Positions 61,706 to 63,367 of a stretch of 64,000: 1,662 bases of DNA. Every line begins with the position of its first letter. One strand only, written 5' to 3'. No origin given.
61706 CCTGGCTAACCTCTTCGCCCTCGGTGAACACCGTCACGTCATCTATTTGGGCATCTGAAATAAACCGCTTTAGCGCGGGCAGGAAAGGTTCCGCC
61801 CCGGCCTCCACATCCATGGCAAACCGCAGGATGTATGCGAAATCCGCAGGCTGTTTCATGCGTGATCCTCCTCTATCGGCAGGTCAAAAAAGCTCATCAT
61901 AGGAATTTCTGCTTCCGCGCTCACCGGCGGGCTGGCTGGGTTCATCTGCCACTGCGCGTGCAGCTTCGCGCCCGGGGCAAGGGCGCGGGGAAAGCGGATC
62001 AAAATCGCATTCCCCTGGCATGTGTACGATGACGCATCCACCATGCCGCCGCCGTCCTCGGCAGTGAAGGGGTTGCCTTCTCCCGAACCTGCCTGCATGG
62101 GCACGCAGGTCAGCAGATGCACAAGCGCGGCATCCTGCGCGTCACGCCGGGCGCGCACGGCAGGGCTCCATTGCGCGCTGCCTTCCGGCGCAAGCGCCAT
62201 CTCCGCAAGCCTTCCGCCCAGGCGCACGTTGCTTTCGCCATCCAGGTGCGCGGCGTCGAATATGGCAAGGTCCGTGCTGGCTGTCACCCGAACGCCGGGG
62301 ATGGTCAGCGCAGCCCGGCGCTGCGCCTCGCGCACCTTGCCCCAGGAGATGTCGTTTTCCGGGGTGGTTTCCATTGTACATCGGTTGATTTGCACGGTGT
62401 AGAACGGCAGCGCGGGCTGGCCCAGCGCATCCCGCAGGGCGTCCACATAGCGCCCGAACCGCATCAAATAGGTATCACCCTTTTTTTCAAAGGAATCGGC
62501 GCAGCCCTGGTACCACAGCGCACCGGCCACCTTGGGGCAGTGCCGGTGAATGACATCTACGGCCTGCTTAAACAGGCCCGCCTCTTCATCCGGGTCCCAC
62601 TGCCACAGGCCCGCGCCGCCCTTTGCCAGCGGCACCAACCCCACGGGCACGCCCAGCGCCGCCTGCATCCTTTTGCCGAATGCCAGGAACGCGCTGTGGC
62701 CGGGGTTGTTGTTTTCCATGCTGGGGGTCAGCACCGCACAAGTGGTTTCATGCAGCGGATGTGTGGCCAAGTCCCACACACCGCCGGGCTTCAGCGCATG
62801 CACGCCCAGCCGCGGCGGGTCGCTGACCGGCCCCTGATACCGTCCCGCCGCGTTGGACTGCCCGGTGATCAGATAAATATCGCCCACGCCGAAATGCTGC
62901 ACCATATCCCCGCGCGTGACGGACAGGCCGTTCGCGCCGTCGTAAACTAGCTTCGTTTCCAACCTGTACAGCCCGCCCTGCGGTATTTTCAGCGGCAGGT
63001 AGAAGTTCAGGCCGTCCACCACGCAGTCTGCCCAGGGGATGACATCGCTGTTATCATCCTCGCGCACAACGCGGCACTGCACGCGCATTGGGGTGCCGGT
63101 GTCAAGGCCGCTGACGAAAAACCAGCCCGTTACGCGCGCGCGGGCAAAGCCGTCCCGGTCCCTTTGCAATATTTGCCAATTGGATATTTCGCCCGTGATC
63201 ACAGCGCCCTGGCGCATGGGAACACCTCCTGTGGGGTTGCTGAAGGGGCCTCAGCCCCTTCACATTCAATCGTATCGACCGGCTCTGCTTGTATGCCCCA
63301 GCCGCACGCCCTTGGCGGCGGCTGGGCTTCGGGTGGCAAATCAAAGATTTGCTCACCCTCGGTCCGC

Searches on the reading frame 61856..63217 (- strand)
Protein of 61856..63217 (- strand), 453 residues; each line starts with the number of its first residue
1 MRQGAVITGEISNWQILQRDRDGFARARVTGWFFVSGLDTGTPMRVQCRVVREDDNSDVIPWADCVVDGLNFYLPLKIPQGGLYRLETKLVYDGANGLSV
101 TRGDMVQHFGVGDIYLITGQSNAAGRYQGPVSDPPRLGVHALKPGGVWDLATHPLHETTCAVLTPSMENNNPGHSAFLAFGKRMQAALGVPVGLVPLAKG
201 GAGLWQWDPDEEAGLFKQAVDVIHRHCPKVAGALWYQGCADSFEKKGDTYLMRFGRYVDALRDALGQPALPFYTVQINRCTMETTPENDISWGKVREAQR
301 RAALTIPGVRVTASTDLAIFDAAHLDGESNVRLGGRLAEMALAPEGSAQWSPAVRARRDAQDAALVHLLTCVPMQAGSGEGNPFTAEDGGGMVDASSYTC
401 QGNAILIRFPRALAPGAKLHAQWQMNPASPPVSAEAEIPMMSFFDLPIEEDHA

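Call 74: search_protein_families(library=pfam, proteins=[window:61856-63217:-], max_evalue=0.00001)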
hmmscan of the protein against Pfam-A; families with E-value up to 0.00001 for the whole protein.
window:61856-63217:- (453 aa): 1 family
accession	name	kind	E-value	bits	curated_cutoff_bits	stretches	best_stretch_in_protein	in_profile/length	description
PF03629.24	SASA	-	1.1e-39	136.8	24.8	1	112-342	2-225/226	Carbohydrate esterase, sialic acid-specific acetylesterase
